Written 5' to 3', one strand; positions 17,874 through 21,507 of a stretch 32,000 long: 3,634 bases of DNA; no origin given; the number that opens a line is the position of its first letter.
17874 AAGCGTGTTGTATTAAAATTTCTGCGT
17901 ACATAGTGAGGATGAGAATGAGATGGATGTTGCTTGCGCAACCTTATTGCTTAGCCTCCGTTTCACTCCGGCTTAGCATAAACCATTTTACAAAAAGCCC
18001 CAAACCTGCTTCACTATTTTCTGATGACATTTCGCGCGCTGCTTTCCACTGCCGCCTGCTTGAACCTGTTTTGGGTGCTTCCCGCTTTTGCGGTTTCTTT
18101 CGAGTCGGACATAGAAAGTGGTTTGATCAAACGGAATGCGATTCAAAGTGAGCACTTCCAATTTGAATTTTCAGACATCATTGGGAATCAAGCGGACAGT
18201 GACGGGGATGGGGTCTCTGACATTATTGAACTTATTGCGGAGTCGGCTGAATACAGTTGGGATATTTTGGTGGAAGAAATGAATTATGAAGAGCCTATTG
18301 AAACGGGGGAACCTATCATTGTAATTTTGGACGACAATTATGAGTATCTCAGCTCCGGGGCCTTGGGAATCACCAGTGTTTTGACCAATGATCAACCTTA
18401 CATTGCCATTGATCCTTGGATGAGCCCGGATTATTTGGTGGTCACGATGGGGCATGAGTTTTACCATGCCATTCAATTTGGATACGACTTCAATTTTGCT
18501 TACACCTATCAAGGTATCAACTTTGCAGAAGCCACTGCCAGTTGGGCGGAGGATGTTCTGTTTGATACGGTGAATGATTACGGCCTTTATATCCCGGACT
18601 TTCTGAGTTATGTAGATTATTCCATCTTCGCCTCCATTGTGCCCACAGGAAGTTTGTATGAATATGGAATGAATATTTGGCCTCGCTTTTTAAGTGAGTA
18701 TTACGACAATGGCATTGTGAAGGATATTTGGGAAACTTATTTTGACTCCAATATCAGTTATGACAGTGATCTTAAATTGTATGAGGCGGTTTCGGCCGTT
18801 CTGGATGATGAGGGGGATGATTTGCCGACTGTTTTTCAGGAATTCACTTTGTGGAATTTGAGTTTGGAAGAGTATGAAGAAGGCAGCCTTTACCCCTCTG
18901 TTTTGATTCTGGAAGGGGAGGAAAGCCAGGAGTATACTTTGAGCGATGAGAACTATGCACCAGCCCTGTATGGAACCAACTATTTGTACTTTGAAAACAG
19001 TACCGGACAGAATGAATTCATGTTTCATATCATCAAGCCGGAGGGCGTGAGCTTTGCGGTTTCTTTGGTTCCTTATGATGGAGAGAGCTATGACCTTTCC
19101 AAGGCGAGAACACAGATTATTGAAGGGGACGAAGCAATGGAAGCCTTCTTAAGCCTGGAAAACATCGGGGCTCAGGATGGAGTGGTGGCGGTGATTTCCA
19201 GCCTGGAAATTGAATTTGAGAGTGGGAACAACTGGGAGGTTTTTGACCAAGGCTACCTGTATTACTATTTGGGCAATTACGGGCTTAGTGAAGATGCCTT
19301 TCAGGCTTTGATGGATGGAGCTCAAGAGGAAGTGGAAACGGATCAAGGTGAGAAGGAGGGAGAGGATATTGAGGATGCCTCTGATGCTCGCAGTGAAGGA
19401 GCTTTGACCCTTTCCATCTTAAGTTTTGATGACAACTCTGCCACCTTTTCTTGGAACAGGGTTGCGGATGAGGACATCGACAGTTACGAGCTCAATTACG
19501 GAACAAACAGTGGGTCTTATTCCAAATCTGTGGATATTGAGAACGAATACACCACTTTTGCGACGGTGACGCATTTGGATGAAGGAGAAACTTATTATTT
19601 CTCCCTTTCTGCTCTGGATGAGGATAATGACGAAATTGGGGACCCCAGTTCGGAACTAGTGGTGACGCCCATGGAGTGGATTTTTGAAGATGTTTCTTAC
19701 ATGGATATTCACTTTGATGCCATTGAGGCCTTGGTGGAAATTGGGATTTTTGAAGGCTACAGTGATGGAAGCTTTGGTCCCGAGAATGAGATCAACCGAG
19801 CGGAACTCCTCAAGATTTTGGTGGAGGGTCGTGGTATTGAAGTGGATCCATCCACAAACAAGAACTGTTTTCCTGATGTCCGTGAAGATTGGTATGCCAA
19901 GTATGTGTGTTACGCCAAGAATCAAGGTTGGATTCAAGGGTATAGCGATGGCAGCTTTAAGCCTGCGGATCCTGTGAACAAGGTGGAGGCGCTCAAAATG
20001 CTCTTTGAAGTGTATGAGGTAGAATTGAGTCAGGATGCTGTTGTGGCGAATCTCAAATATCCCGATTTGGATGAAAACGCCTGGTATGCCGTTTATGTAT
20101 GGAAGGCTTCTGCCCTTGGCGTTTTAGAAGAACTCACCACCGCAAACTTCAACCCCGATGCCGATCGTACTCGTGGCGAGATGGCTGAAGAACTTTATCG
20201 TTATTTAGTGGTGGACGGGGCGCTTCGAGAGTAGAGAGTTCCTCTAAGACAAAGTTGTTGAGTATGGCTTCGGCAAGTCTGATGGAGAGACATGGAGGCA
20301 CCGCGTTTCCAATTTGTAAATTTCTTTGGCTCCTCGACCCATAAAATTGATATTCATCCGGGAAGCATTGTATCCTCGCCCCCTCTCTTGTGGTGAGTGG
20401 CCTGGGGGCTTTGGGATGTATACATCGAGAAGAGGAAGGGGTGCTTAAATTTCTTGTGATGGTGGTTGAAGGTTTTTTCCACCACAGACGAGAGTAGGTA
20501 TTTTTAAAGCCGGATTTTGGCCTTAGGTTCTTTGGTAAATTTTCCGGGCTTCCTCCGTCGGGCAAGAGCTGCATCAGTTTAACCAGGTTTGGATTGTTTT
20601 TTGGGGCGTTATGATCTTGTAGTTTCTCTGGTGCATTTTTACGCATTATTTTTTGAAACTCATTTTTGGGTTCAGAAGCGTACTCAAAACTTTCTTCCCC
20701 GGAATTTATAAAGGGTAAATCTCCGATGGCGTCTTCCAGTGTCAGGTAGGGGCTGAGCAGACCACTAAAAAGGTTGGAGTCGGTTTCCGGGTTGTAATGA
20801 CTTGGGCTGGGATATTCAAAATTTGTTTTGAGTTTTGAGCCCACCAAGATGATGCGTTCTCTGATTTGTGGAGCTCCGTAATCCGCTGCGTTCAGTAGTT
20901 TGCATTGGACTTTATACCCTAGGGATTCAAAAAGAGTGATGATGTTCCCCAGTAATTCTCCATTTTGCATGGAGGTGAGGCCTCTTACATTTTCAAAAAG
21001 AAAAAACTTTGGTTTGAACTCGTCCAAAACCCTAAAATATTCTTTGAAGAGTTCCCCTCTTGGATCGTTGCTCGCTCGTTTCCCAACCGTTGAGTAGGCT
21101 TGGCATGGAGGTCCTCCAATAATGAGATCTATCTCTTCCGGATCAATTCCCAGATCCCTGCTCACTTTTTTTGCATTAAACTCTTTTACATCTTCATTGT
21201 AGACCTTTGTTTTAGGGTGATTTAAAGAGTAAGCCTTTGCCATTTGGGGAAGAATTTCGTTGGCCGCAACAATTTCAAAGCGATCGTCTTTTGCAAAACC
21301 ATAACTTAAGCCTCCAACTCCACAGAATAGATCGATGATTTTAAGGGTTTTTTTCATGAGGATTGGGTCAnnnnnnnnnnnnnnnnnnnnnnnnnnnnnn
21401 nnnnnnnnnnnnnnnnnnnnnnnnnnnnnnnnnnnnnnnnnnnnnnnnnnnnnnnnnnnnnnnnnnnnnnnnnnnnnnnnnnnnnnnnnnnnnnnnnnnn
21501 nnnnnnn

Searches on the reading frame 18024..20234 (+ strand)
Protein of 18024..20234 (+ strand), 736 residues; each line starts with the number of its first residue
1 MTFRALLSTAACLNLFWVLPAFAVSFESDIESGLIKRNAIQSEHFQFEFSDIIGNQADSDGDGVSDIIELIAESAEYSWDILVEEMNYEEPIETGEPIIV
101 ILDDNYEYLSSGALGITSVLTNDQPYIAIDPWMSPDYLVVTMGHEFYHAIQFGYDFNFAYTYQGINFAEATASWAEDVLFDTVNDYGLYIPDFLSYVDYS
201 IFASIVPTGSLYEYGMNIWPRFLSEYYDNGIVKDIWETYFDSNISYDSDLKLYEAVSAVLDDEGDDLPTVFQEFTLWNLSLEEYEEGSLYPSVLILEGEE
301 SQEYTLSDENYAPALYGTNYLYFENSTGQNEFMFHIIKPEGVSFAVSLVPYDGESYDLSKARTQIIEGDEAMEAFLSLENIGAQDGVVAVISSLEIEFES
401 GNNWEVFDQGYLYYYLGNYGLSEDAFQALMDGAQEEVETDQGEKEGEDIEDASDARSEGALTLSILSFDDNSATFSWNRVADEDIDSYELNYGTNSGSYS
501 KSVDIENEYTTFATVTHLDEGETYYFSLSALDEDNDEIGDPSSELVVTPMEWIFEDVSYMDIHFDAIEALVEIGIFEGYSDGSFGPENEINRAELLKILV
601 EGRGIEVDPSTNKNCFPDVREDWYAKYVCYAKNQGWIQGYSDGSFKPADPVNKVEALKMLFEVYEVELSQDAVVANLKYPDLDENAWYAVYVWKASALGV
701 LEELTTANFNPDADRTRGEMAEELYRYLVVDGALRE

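Call 12: search_protein_families(library=pfam, proteins=[window:18024-20234:+])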
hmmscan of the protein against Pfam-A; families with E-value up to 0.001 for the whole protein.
window:18024-20234:+ (736 aa): 3 families
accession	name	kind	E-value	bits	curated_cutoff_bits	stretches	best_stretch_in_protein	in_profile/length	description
PF00395.25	SLH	-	1.8e-23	82.6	20.8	2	554-595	2-43/44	S-layer homology domain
PF00041.27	fn3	-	2.4e-06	28.1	25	1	467-536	10-74/84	Fibronectin type III domain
PF16656.11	Pur_ac_phosph_N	-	0.00012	23.1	30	1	462-529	5-79/93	Purple acid Phosphatase, N-terminal domain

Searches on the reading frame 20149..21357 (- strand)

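Call 50: search_protein_families(library=pfam, proteins=[window:20149-21357:-])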
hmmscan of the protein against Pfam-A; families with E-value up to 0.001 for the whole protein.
window:20149-21357:- (402 aa): 1 family
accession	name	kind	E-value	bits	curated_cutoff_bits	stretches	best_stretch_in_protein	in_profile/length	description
PF00145.23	DNA_methylase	-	2.7e-76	257.5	22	1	5-366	1-323/324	C-5 cytosine-specific DNA methylase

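Call 84: search_protein_families(library=ncbifam, proteins=[window:20149-21357:-], max_evalue=0.01)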
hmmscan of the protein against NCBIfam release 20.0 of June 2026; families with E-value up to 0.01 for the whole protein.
window:20149-21357:- (402 aa): 2 families
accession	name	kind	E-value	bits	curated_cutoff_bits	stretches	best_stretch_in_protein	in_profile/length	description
TIGR00675.1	dcm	superfamily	2.2e-68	231.3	100.65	1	7-365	1-329/329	DNA (cytosine-5-)-methyltransferase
NF007772.0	PRK10458.1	subfamily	1.8e-14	53.2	710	1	3-180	87-296/472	DNA cytosine methylase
